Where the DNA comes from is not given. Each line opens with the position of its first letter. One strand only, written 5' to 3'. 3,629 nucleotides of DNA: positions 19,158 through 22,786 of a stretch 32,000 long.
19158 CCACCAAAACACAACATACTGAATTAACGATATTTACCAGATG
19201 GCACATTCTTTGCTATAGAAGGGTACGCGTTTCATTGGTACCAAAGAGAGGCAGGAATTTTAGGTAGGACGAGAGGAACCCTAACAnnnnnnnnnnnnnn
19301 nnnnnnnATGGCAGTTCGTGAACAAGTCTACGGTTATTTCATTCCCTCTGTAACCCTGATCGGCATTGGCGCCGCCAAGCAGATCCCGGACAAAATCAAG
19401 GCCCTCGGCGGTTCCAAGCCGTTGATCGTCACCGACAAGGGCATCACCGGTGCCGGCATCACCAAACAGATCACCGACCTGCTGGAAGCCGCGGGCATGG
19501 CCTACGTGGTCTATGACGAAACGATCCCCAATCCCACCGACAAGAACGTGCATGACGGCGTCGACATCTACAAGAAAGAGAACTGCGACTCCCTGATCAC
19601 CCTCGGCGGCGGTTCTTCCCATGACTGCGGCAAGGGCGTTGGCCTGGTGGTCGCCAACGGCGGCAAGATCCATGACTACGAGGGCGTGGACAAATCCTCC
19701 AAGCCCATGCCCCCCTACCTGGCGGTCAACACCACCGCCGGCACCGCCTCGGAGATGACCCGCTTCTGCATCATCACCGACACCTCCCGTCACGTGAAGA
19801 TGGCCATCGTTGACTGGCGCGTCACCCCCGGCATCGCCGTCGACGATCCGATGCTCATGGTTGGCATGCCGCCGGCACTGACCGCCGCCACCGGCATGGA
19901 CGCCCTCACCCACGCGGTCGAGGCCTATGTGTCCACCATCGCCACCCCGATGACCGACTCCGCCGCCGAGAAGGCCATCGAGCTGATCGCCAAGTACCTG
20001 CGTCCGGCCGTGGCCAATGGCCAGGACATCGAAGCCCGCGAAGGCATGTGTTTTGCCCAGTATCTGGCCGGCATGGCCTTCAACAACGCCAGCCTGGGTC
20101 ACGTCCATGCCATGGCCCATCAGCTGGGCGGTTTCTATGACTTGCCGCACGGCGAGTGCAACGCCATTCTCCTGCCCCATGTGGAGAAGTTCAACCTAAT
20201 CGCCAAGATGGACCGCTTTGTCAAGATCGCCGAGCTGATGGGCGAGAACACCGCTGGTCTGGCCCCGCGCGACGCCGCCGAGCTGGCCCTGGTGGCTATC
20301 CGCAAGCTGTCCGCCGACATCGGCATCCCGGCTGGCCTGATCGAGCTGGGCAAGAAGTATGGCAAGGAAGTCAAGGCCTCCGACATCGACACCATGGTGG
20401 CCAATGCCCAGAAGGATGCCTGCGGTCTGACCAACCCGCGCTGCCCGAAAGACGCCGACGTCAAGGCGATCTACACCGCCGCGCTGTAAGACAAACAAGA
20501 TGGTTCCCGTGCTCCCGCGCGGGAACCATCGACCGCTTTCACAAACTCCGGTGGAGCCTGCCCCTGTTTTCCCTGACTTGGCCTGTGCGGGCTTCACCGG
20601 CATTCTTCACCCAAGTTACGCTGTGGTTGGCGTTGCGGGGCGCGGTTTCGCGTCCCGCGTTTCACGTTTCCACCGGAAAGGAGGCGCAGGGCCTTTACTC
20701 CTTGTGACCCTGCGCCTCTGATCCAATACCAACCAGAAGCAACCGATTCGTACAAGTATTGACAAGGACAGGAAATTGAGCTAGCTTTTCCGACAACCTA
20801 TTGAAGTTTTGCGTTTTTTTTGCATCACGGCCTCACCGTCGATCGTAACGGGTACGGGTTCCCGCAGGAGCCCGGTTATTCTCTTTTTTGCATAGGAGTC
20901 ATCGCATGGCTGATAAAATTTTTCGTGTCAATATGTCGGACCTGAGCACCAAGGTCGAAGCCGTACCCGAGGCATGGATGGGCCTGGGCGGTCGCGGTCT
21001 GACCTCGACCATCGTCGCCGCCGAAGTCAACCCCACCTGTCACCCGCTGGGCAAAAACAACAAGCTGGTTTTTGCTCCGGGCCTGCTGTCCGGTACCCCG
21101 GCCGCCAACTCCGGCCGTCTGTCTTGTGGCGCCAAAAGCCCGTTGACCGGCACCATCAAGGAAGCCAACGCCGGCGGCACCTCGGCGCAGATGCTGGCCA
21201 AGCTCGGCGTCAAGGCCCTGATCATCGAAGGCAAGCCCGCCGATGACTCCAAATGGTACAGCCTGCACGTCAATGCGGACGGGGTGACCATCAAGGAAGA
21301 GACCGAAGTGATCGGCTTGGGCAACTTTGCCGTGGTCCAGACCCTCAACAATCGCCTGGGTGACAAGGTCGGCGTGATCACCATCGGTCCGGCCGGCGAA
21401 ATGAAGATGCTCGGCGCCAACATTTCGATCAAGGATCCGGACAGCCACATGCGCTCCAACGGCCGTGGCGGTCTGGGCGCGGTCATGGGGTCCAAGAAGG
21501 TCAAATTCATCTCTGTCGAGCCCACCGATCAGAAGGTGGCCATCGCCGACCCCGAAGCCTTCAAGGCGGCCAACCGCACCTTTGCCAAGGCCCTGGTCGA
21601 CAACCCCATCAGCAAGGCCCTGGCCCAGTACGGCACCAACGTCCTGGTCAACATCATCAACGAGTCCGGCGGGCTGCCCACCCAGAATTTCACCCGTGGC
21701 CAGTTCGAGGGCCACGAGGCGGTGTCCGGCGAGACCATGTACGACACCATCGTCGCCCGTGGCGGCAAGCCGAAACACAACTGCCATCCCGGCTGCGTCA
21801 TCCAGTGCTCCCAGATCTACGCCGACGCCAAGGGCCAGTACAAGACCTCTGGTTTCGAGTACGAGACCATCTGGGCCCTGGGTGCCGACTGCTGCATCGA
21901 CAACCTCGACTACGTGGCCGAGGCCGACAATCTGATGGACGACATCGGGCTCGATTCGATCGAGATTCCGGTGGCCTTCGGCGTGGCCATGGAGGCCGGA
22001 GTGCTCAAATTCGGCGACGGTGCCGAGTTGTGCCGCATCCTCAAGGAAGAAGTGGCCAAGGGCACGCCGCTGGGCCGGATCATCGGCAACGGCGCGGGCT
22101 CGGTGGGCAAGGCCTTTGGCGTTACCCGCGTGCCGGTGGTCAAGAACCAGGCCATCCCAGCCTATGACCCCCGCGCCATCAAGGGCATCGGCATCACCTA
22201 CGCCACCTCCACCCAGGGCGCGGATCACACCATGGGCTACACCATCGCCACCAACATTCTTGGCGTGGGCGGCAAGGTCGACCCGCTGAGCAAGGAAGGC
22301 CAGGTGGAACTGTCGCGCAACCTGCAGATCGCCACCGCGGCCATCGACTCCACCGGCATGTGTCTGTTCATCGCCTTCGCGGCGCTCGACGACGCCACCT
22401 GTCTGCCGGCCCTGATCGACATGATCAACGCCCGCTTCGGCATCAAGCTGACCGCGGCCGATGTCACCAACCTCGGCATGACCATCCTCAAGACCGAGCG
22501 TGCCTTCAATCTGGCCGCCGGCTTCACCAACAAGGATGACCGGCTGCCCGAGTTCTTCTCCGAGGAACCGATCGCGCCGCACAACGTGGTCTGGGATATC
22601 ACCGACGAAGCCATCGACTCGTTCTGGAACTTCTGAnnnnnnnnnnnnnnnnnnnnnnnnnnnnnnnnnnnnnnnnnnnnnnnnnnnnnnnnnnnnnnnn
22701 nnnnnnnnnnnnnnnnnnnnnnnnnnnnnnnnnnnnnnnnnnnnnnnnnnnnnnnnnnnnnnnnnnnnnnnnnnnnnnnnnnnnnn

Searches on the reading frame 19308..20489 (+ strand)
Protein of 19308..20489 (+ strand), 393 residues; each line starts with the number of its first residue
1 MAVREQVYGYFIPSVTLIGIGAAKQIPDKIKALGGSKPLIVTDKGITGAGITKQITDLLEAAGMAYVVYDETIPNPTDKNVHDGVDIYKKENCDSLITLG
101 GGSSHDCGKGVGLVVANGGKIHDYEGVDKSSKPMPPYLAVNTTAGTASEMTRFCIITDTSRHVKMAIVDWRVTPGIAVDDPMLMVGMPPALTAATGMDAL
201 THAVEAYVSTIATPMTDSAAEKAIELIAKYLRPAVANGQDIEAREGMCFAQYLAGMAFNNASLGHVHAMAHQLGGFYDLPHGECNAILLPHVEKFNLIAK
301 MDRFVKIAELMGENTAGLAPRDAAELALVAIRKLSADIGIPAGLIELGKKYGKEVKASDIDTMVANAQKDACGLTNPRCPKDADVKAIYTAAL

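Call 11: search_protein_families(library=pfam, proteins=[window:19308-20489:+])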
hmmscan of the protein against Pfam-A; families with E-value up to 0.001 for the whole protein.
window:19308-20489:+ (393 aa): 3 families
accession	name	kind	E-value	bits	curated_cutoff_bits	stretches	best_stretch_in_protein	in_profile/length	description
PF25137.1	ADH_Fe_C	-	1.1e-64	218.2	27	1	192-392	1-193/194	Fe-containing alcohol dehydrogenase family, C-terminal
PF00465.25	Fe-ADH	-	1.2e-46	158.9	31.3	1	13-181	1-168/168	Iron-containing alcohol dehydrogenase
PF13685.12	Fe-ADH_2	-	5.2e-09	36.7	28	1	18-111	2-93/149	Iron-containing alcohol dehydrogenase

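Call 56: find_encoding_contigs(protein=window:19308-20489:+, flank=3000, max_places=6)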
Protein window:19308-20489:+ (393 aa): 17 contigs read that carry it; 6 places shown.
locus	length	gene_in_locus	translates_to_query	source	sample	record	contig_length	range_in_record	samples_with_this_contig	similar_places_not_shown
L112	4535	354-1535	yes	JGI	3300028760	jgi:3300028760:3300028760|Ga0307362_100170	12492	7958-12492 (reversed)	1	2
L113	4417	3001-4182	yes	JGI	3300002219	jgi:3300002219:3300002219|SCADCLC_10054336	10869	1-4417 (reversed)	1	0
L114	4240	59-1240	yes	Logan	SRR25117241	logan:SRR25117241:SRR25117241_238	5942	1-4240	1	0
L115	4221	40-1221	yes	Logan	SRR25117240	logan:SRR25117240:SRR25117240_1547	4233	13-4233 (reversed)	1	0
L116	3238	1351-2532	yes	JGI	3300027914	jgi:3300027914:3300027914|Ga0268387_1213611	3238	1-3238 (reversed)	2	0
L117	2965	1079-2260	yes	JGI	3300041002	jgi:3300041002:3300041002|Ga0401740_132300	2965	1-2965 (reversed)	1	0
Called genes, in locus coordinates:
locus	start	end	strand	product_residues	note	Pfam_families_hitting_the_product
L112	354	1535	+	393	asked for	PF00465:Fe-ADH, PF13685:Fe-ADH_2, PF25137:ADH_Fe_C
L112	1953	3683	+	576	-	PF02730:AFOR_N, PF01314:AFOR_C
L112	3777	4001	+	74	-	PF14451:Ub-Mut7C, PF02597:ThiS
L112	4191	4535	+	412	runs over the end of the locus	PF03453:MoeA_N, PF00994:MoCF_biosynth, PF03454:MoeA_C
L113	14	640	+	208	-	PF13489:Methyltransf_23, PF07021:MetW, PF13847:Methyltransf_31, PF08241:Methyltransf_11, PF08242:Methyltransf_12, PF13649:Methyltransf_25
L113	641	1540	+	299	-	PF03706:LPG_synthase_TM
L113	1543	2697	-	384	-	PF00535:Glycos_transf_2, PF13641:Glyco_tranf_2_3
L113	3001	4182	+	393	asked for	PF00465:Fe-ADH, PF13685:Fe-ADH_2, PF25137:ADH_Fe_C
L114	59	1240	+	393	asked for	PF00465:Fe-ADH, PF13685:Fe-ADH_2, PF25137:ADH_Fe_C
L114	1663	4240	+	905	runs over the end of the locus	PF00111:Fer2 (weak), PF01799:Fer2_2, PF01315:Ald_Xan_dh_C, PF02738:MoCoBD_1, PF20256:MoCoBD_2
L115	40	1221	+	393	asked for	PF00465:Fe-ADH, PF13685:Fe-ADH_2, PF25137:ADH_Fe_C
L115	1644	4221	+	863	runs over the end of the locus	?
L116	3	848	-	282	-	?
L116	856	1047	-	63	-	-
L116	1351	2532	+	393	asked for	PF00465:Fe-ADH, PF13685:Fe-ADH_2, PF25137:ADH_Fe_C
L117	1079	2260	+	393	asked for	PF00465:Fe-ADH, PF13685:Fe-ADH_2, PF25137:ADH_Fe_C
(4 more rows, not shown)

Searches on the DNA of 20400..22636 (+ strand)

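Call 4: search_rna_families(source=window, start=20400, end=21000, threshold=evalue, max_evalue=10, show_alignments=5)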
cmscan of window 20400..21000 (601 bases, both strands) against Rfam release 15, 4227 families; matches with E-value up to 10: 3.
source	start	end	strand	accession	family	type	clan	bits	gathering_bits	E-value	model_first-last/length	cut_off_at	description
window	20671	20725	-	RF00772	mir-328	Gene; miRNA;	-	17.1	70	4.3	1-75/75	no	mir-328 microRNA precursor family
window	20939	21000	+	RF03748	mir-2772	Gene; miRNA;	-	15.1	110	4.6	1-63/86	3'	mir-2772 microRNA precursor family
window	20886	20919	-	RF01734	Fluoride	Cis-reg; riboswitch;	-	11.1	34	3.5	1-64/64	no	Fluoride riboswitch aptamer (crcB RNA motif)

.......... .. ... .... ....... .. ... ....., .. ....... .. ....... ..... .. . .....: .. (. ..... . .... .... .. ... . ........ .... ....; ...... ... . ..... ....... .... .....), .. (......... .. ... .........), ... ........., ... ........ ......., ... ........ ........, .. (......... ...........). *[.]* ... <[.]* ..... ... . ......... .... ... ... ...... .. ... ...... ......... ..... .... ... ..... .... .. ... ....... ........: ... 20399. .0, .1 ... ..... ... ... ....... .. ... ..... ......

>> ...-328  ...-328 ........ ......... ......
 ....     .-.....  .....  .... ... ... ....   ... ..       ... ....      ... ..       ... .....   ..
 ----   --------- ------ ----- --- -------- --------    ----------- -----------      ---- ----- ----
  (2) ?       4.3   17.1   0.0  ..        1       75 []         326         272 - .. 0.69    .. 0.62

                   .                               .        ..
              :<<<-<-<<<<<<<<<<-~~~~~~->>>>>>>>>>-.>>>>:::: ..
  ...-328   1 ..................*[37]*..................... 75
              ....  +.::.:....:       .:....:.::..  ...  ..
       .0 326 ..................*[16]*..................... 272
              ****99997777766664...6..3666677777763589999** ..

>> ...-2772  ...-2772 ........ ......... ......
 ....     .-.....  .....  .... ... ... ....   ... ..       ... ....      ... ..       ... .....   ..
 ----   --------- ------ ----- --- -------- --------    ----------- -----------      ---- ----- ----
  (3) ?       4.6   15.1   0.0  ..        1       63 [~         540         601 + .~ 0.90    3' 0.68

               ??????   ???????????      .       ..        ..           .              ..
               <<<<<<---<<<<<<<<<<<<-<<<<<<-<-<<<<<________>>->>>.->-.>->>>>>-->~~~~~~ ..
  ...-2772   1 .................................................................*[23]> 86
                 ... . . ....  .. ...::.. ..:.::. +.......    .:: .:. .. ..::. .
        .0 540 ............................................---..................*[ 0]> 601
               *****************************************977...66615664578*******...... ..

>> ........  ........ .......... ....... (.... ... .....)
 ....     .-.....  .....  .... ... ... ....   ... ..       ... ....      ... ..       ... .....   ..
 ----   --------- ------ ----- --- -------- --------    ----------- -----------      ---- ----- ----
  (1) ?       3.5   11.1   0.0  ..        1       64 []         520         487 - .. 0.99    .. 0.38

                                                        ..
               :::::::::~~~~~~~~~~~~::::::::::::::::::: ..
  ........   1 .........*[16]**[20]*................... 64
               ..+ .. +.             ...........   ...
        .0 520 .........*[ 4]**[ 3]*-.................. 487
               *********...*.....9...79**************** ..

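Call 23: search_rna_families(sources=[L002, L003, L099, L106, L109, L091, L104, L103, L083, L098, L101, L087, L010], threshold=evalue, max_evalue=10)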
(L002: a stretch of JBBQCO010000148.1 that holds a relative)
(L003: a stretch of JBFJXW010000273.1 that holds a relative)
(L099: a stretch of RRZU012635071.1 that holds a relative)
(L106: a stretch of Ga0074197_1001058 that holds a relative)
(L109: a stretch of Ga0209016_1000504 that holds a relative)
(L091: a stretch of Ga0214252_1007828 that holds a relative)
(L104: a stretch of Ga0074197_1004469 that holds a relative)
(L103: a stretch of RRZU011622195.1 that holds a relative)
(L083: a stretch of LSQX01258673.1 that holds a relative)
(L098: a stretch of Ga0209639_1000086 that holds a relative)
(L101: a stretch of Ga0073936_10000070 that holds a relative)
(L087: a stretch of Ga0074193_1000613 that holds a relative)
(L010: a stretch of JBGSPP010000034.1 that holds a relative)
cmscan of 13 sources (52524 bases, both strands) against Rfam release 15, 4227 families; matches with E-value up to 10: 5.
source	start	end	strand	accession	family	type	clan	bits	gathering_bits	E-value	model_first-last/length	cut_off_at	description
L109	191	237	-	RF01939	mir-761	Gene; miRNA;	-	23.3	82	2.3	1-65/65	no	mir-761 microRNA precursor family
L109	191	237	+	RF01939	mir-761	Gene; miRNA;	-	23.1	82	2.6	1-65/65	no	mir-761 microRNA precursor family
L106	316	362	-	RF01939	mir-761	Gene; miRNA;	-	22.4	82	4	1-65/65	no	mir-761 microRNA precursor family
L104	2258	2319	+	RF00107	FinP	Gene;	CL00016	21.4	45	9.2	1-76/76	no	FinP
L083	2395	2514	-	RF02791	CcsR1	Gene; sRNA;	-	20.4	65.3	1.3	1-83/83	no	Conserved CCUCCUCCC motif stress-induced RNA 1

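Call 40: build_rna_model(alignment_id=A3)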
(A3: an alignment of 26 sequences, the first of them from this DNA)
Model R1 built from alignment A3 (26 sequences, 128 columns); structure: RNAalifold consensus.
model positions 116; base pairs 32; branch points 2; effective number of sequences 1.44; information 0.59 bits per position. Calibrated on 0.2 Mb of random sequence (short: E-values are rough).
structure used (alignment columns):
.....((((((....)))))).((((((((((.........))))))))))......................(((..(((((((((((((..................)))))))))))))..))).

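Call 41: search_with_rna_model(model_id=R1, sources=[window, L001, L002, L003, L004, L005, L006, L007, L008, L009, L010, L011, L012, L013, L014, L015, L016, L017, L018, L019, L020, L021, L022, L023, L024, L025, L026, L027, L028, L029, L030, L031, L032, L033, L034, L035, L036, L037, L038, L039, L040, L041, L042, L043, L044, L045, L046, L047, L048, L049, L050, L051, L052, L053, L054, L055, L056, L057, L058, L059, L060, L061, L062, L063, L064, L065, L066, L067, L068, L069, L070, L071, L072, L073, L074, L075, L076, L077, L078, L079, L080], max_evalue=10)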
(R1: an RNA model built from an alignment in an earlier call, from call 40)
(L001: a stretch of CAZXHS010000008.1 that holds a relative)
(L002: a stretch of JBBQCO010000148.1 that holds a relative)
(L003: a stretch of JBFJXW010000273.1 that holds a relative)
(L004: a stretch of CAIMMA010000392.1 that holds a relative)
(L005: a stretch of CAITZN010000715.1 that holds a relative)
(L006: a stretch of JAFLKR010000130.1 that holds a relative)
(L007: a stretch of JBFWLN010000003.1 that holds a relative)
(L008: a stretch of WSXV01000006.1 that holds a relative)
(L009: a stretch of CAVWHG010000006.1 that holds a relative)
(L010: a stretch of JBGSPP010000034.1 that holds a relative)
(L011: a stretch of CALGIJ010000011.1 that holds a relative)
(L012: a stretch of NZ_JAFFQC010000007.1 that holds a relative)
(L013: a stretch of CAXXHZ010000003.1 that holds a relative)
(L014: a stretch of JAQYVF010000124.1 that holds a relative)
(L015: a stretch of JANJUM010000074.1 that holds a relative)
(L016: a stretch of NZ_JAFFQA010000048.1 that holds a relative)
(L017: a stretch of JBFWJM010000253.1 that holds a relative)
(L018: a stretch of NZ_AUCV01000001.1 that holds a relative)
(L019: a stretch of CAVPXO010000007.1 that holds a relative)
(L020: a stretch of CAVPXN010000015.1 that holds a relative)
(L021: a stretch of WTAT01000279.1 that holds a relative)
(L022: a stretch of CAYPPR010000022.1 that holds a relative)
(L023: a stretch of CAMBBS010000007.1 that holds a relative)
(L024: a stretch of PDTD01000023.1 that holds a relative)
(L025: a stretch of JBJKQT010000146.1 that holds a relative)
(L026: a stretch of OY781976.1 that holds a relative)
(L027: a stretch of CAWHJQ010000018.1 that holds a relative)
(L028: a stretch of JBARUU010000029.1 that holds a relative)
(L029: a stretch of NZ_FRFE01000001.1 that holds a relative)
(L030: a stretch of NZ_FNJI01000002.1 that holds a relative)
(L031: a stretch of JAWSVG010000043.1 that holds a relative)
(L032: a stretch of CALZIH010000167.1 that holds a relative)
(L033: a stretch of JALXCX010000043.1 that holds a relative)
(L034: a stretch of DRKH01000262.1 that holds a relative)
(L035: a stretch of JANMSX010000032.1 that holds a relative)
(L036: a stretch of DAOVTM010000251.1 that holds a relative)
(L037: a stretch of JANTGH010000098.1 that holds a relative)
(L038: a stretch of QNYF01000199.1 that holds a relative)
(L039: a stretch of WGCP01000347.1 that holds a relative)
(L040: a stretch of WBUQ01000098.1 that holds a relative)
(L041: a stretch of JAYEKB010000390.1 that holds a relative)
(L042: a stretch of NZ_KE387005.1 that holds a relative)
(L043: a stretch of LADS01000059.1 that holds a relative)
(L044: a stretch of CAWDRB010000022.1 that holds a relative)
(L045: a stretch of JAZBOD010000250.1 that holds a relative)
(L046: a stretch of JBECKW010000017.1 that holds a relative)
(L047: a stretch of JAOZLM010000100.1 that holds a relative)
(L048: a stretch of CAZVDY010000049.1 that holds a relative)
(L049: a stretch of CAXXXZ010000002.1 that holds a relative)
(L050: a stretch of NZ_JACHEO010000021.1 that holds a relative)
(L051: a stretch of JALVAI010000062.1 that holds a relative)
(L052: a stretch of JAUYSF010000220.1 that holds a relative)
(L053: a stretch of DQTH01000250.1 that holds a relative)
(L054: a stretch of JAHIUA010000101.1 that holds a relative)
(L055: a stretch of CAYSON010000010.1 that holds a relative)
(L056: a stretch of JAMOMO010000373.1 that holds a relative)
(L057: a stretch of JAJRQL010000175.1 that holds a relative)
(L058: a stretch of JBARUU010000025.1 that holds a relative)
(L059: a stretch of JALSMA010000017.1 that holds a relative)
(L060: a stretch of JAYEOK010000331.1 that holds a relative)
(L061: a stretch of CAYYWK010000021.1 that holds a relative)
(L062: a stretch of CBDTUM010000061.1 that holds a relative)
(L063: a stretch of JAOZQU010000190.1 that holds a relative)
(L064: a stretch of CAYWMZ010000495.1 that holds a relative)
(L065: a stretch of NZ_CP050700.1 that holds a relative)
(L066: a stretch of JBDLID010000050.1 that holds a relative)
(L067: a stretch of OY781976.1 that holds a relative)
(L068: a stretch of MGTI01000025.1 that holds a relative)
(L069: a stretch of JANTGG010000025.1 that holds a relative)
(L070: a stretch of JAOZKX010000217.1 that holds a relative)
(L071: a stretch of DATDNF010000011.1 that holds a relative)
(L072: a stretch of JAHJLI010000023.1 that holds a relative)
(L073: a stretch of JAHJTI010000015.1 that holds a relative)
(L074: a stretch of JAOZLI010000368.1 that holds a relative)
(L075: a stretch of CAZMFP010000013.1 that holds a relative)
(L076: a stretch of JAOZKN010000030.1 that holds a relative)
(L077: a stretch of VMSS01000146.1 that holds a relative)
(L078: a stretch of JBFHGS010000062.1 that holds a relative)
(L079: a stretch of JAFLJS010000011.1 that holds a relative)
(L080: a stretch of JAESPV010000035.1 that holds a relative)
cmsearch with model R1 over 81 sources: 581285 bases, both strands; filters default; matches with E-value up to 10: 37.
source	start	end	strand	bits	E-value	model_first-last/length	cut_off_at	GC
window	20613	20725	+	124.6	6.6e-27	1-116/116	no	0.62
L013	2708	2825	+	122.6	1.9e-26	1-116/116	no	0.56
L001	2715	2827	+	114.1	2e-24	1-116/116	no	0.59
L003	166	280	+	113.2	3.2e-24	1-116/116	no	0.56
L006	2703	2820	+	112.9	3.8e-24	1-116/116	no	0.56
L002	124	236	+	112.4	5e-24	1-116/116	no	0.6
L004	2704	2818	+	108.9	3.3e-23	1-116/116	no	0.57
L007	2700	2814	+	108.5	4.1e-23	1-116/116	no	0.58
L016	2704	2820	+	95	6.2e-20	1-116/116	no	0.56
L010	2629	2744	+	82.8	4.5e-17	1-116/116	no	0.66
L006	2718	2825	-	27.9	0.00038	1-116/116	no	0.54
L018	665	785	+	25.8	0.0012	1-116/116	no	0.45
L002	184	260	-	24.1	0.003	1-116/116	no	0.51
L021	2916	2998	+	23.4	0.0044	1-116/116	no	0.42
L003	188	214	-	21.5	0.012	23-49/116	no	0.74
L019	2934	3020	+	21.4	0.013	1-116/116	no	0.38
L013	2730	2756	-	20.1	0.026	23-49/116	no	0.78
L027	2937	3020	+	18.4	0.065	1-116/116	no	0.43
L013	2772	2850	-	18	0.08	1-116/116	no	0.46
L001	2737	2760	-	17.7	0.094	23-49/116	no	0.79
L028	2224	2327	+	17.7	0.095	1-116/116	no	0.44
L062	2904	3021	+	17.6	0.1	1-116/116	no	0.41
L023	2925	3039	+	17.5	0.11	1-116/116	no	0.41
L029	2916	3031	+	16.5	0.19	1-116/116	no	0.39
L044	2921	3020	+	15.7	0.29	1-116/116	no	0.42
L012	2754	2781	+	14.4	0.59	77-104/116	no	0.5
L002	146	170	-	13.6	0.91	22-49/116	no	0.76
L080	2136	2239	-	13.2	1.1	1-116/116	no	0.57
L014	135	196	+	13.1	1.2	1-116/116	no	0.42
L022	2928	3039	+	12.5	1.6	1-116/116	no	0.44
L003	229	312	-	12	2.1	1-116/116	no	0.48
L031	2926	3026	+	11.9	2.2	1-116/116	no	0.38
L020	2935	2999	+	11.6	2.6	1-116/116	no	0.45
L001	2777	2826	-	9.2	9.7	66-115/116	no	0.6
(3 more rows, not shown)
